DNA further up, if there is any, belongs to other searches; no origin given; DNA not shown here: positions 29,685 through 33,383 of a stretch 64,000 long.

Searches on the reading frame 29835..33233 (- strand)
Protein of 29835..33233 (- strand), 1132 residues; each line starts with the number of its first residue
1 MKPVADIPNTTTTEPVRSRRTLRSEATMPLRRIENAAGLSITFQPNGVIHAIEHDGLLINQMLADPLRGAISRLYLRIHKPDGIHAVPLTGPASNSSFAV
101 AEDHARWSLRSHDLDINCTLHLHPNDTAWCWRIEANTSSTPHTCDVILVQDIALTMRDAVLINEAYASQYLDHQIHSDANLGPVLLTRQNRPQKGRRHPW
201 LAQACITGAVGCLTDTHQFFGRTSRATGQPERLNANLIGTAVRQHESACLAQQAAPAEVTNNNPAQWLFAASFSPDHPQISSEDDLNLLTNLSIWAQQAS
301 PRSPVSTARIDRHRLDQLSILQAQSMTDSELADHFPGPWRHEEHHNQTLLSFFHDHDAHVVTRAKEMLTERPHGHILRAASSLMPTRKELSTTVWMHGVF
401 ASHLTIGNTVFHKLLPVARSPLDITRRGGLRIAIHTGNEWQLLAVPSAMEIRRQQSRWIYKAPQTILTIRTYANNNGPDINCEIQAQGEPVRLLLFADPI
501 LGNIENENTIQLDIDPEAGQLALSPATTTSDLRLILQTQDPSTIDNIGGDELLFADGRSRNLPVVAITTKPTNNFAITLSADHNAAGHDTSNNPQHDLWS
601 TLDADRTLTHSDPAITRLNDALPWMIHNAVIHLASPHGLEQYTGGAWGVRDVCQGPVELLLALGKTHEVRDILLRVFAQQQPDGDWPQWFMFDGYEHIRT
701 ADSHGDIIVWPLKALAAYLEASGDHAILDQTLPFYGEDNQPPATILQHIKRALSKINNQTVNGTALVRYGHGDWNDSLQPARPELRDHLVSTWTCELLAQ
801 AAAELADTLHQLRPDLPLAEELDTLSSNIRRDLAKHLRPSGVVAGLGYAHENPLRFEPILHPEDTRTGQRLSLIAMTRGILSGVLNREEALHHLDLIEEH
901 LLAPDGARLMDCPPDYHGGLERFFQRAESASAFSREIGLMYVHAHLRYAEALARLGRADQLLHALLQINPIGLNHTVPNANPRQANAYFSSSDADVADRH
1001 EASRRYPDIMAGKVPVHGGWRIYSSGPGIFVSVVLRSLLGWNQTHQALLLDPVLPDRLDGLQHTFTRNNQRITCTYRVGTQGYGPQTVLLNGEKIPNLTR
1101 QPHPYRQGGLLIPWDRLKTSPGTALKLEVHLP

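Call 10: search_protein_families(library=pfam, proteins=[window:29835-33233:-], max_evalue=0.001)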
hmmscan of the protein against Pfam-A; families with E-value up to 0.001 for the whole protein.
window:29835-33233:- (1132 aa): 5 families
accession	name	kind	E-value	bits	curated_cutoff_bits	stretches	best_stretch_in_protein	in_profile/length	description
PF21958.2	SOGP_N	-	3.4e-65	220.1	27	1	42-266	1-220/225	SOGP N-terminal domain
PF21250.3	SOGP_2nd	-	4.5e-45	154.3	27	1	340-580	5-248/249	Glycoside phosphorylase supersandwich domain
PF17167.11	Glyco_hydro_94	-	2.3e-12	46.8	27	1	704-988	121-381/420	Glycosyl hydrolase 94 superfamily, catalytic domain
PF06165.18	GH94_b-supersand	-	6.2e-07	29.6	23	1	96-253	78-233/251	Glycosyl hydrolase 94, supersandwich domain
PF21270.2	SOGP_4th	-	2.2e-06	28.2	27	1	1042-1120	3-80/90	Glycoside phosphorylase C-terminal domain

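Call 50: search_protein_families(library=ncbifam, proteins=[window:29835-33233:-], max_evalue=0.001)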
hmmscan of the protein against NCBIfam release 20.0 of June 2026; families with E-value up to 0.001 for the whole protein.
window:29835-33233:- (1132 aa): 0 families
